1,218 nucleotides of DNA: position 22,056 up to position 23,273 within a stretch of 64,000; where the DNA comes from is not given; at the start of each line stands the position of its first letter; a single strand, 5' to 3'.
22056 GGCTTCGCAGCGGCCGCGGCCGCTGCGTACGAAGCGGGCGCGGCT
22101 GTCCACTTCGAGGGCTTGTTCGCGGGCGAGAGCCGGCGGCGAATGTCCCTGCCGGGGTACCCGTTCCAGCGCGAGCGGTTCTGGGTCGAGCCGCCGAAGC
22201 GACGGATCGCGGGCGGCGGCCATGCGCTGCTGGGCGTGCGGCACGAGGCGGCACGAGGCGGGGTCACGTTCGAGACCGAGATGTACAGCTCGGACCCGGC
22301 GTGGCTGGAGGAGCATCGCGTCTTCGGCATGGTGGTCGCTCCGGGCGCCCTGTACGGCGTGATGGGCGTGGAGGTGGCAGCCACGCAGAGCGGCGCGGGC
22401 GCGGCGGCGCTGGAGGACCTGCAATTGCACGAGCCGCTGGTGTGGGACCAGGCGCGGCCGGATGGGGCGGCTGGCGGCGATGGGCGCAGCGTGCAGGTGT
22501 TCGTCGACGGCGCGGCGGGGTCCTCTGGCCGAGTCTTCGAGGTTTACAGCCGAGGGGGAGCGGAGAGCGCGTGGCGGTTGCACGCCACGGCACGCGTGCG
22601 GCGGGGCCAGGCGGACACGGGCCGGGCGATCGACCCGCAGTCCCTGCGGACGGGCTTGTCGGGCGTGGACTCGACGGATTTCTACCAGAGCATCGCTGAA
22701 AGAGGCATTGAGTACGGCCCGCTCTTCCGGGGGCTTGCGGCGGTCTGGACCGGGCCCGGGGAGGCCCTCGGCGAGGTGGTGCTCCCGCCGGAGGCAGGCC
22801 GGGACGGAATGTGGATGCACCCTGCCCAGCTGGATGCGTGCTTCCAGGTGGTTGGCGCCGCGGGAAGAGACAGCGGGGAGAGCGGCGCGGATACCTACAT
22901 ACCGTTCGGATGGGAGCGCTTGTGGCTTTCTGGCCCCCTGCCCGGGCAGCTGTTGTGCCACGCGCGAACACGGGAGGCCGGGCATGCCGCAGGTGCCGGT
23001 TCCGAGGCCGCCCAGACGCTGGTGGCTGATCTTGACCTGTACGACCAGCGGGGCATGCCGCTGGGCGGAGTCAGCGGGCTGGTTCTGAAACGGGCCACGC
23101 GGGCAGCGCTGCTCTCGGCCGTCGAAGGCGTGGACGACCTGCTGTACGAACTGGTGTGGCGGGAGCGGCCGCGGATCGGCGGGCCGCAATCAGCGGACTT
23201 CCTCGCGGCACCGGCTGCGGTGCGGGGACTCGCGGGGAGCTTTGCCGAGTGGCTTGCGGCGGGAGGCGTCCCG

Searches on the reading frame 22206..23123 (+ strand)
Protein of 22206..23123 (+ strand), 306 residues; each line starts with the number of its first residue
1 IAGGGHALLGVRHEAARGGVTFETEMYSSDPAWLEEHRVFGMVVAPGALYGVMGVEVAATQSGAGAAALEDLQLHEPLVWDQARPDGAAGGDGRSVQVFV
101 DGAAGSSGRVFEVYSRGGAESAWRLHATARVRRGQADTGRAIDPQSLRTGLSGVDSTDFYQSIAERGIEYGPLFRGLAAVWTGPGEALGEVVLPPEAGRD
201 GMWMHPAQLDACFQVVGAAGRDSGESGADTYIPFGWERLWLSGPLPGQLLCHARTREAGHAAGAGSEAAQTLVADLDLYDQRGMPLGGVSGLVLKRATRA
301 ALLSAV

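Call 77: search_protein_families(library=pfam, proteins=[window:22206-23123:+], max_evalue=0.001)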
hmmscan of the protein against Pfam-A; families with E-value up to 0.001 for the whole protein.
window:22206-23123:+ (306 aa): 2 families
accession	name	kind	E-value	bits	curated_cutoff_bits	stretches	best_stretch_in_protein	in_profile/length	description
PF14765.12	PS-DH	-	1.1e-34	119.8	23.7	1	148-302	11-164/166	Polyketide synthase dehydratase N-terminal domain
PF21089.3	PKS_DH_N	-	6.9e-15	55.3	27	1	6-116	1-103/103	Polyketide synthase dehydratase domain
